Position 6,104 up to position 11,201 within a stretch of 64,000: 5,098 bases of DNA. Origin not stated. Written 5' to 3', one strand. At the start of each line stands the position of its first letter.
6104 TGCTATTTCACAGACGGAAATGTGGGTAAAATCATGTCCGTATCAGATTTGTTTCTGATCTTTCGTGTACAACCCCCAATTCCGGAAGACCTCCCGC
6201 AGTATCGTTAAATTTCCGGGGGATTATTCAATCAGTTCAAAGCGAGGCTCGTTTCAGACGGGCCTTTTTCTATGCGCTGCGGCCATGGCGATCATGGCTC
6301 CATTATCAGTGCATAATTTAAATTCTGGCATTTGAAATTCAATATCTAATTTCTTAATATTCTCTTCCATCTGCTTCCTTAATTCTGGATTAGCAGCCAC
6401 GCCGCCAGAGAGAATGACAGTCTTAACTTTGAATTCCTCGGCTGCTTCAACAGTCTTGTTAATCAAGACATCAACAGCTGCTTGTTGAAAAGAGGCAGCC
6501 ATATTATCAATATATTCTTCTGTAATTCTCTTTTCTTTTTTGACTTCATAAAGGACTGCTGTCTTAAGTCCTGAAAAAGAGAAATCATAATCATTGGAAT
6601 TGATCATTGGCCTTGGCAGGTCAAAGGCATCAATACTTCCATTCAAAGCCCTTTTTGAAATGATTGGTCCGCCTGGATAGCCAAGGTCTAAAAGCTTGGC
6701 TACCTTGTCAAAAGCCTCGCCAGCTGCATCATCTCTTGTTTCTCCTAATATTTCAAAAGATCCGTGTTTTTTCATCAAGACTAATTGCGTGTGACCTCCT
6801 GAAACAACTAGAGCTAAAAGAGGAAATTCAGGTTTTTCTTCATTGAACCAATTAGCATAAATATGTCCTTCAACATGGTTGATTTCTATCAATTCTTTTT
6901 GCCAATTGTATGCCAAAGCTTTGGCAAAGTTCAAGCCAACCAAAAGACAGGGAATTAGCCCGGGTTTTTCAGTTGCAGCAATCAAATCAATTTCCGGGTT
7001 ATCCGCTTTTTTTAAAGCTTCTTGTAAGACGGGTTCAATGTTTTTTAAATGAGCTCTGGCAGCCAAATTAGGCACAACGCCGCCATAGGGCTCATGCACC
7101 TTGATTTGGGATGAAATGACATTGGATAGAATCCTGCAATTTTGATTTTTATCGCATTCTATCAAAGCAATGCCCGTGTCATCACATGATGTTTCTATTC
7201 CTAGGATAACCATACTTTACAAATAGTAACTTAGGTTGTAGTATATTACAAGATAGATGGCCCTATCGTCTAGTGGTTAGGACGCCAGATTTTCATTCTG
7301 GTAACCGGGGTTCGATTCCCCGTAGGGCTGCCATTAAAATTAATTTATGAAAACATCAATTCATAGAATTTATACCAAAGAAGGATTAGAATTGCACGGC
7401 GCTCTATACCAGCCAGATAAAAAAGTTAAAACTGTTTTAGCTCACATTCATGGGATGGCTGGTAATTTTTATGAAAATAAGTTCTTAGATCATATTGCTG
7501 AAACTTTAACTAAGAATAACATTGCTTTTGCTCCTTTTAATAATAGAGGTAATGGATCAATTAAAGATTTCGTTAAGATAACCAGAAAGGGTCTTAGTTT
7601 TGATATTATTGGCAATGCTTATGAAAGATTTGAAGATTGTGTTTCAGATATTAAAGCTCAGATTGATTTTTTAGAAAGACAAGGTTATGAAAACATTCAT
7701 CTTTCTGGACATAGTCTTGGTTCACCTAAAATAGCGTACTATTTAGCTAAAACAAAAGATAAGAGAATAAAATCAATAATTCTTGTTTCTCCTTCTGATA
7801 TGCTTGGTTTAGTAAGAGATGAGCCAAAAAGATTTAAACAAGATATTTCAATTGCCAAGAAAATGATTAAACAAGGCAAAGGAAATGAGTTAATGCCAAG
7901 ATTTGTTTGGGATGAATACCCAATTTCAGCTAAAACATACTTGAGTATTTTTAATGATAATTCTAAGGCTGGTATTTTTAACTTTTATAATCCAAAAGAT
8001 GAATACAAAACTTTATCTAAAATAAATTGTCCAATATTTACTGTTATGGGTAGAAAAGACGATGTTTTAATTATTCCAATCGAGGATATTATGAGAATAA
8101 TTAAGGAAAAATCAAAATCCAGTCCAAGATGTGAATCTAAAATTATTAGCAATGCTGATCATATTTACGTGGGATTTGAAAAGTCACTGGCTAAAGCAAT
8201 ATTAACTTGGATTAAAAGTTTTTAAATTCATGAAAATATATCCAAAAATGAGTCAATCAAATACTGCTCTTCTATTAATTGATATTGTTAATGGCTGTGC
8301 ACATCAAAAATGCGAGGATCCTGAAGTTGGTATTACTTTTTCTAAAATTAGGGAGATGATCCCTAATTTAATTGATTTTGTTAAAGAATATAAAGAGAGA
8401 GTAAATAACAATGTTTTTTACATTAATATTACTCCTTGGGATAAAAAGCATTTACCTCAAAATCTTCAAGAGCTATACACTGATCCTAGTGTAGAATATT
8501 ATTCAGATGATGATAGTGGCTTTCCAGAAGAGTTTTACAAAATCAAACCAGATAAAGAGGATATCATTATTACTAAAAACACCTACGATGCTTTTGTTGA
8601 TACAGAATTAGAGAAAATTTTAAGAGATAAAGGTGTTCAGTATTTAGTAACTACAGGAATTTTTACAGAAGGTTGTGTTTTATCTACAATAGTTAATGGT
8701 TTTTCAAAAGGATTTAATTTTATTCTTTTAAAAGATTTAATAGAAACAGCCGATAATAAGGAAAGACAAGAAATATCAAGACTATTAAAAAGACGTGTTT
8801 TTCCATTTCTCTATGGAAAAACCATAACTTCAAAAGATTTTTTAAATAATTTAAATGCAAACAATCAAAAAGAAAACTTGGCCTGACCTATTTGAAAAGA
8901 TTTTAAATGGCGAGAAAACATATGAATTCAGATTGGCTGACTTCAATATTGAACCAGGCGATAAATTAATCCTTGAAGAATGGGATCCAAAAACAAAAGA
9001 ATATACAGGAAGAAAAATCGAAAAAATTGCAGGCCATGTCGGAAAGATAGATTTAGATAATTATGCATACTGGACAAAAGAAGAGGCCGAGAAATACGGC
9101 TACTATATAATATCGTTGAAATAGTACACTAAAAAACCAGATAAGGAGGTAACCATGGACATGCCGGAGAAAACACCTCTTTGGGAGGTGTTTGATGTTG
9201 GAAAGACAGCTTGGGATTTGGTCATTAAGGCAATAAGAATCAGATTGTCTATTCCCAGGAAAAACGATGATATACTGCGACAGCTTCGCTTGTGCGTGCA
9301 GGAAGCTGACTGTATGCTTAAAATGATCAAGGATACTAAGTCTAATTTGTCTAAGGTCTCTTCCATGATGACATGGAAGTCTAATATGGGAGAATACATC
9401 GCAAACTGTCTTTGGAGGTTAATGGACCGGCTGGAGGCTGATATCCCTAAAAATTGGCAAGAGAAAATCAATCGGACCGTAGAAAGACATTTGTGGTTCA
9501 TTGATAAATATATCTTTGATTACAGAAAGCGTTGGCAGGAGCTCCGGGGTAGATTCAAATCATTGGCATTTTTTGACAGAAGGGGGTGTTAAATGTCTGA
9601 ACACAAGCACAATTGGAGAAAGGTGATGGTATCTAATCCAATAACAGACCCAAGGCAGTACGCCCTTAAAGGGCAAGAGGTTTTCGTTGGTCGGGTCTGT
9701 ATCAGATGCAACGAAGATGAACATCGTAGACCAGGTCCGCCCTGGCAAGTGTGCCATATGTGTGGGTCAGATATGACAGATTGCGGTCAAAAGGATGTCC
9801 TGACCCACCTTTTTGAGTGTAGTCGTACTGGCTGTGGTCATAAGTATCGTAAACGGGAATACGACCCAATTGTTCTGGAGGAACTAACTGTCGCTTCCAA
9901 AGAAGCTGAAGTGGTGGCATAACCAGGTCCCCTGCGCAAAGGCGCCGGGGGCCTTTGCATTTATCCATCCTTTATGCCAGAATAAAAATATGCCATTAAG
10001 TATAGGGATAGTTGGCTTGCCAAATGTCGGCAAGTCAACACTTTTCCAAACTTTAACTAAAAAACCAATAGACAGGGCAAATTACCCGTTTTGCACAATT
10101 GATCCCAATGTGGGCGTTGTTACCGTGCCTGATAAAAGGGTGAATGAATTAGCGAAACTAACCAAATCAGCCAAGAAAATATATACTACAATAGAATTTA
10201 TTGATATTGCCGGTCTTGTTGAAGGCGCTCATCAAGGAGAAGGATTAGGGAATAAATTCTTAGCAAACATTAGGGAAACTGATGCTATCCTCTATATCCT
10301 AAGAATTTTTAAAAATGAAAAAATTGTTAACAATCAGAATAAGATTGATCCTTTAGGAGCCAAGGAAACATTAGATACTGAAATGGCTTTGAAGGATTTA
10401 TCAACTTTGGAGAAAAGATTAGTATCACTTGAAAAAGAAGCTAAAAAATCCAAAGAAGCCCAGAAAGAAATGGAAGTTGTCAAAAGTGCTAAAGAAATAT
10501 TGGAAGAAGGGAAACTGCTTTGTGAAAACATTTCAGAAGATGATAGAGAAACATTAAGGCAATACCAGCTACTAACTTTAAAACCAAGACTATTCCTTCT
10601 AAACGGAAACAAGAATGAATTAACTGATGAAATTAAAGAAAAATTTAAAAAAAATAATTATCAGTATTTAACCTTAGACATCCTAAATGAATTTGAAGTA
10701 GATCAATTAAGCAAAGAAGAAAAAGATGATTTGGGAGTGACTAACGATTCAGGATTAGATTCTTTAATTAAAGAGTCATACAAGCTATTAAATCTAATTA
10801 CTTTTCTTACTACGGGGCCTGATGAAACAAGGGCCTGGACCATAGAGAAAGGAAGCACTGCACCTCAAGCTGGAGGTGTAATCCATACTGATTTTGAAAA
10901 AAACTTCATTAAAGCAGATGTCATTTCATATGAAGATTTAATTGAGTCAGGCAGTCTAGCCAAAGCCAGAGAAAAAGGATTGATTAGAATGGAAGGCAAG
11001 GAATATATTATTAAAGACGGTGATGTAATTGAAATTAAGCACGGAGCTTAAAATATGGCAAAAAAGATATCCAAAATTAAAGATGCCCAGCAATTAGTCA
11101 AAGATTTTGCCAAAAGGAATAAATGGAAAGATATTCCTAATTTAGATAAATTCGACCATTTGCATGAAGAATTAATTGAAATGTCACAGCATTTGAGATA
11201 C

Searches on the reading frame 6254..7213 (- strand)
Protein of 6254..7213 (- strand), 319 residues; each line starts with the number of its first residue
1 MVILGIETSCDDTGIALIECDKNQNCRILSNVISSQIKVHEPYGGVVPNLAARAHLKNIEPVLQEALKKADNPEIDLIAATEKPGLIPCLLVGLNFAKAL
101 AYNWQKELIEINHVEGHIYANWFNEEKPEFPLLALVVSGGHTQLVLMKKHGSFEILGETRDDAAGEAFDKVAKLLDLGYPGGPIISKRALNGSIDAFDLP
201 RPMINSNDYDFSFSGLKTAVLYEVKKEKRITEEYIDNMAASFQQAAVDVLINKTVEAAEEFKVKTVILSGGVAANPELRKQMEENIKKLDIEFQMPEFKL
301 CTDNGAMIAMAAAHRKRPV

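Call 7: search_protein_families(library=ncbifam, proteins=[window:6254-7213:-], max_evalue=0.01)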
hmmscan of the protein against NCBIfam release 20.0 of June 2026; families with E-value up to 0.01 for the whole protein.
window:6254-7213:- (319 aa): 9 families
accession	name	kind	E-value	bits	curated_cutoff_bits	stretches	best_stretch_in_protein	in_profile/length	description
TIGR03723.1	T6A_TsaD_YgjD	equivalog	5.3e-127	423.3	296.1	1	3-315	1-312/314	tRNA (adenosine(37)-N6)-threonylcarbamoyltransferase complex transferase subunit TsaD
TIGR00329.1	gcp_kae1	subfamily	1.4e-109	366.1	207.8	1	4-309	1-305/305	tRNA (adenosine(37)-N6)-threonylcarbamoyltransferase complex transferase subunit TsaD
TIGR03722.2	arch_KAE1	equivalog_domain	1.5e-57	195.2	375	1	3-312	1-293/323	KEOPS complex N(6)-L-threonylcarbamoyladenine synthase Kae1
NF007174.0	PRK09605.1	equivalog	1.6e-54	185.3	447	1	1-313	1-296/535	bifunctional N(6)-L-threonylcarbamoyladenine synthase/serine/threonine protein kinase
TIGR00143.1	hypF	equivalog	1.2e-06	27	466.1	1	216-306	642-732/741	carbamoyltransferase HypF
TIGR03725.1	T6A_YeaZ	equivalog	0.00038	20.5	69.3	1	3-120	1-100/212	tRNA (adenosine(37)-N6)-threonylcarbamoyltransferase complex dimerization subunit type 1 TsaB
TIGR00241.1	CoA_E_activ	domain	0.003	17.1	125.4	1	244-288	184-229/248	acyl-CoA dehydratase activase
NF007146.0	PRK09585.2-6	equivalog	0.0031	16.3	440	1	251-292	276-318/391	anhydro-N-acetylmuramic acid kinase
NF053533.1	salactin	equivalog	0.009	15.1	400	0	231-289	249-308/335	actin-like salactin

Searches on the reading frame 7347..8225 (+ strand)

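Call 15: search_protein_families(library=pfam, proteins=[window:7347-8225:+], max_evalue=0.001)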
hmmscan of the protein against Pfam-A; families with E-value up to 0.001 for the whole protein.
window:7347-8225:+ (292 aa): 7 families
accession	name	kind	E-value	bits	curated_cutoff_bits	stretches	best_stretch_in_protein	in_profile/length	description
PF08538.16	DUF1749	-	1.2e-12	48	24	1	99-281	84-285/299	Protein of unknown function (DUF1749)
PF12146.15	Hydrolase_4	-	6e-10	39.3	27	1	27-150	3-110/239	Serine aminopeptidase, S33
PF00561.26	Abhydrolase_1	-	1e-08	35.6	25.8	1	34-153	6-107/245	alpha/beta hydrolase fold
PF12048.14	DUF3530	-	0.00025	20.9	29.8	1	96-150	176-230/310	Protein of unknown function (DUF3530)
PF12697.13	Abhydrolase_6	-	0.00029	22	26.3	1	49-272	19-204/217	Alpha/beta hydrolase family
PF01738.24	DLH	-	0.00075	19.6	21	0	211-274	125-188/217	Dienelactone hydrolase family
PF06821.19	Ser_hydrolase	-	0.00087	19.7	22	0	114-153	54-94/172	Serine hydrolase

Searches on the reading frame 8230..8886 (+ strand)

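Call 15: search_protein_families(library=pfam, proteins=[window:8230-8886:+], max_evalue=0.001)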
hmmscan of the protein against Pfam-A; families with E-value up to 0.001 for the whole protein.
window:8230-8886:+ (218 aa): 1 family
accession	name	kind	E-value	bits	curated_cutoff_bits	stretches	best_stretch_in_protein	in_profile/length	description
PF00857.26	Isochorismatase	-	1.8e-23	83.9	27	1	12-180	1-157/175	Isochorismatase domain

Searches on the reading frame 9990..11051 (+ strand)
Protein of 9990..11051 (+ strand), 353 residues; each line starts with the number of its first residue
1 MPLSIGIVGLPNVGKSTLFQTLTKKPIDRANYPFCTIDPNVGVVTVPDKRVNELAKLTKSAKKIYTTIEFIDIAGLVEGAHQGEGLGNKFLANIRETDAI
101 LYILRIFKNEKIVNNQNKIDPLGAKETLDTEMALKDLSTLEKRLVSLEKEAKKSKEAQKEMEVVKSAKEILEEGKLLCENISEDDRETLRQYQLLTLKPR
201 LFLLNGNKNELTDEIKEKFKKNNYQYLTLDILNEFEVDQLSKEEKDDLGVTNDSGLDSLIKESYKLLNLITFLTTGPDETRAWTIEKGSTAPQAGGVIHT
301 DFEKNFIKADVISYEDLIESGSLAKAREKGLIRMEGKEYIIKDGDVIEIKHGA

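Call 15: search_protein_families(library=pfam, proteins=[window:9990-11051:+], max_evalue=0.001)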
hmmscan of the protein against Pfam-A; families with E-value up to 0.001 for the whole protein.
window:9990-11051:+ (353 aa): 3 families
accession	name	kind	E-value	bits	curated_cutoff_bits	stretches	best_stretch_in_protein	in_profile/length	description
PF06071.19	YchF-GTPase_C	-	1.7e-36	124.7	27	1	269-350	1-82/84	Protein of unknown function (DUF933)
PF01926.29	MMR_HSR1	-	1.5e-21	77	21.9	1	5-120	2-97/113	50S ribosome-binding GTPase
PF02421.24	FeoB_N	-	5e-07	29.8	27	1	5-50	3-48/156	Ferrous iron transport protein B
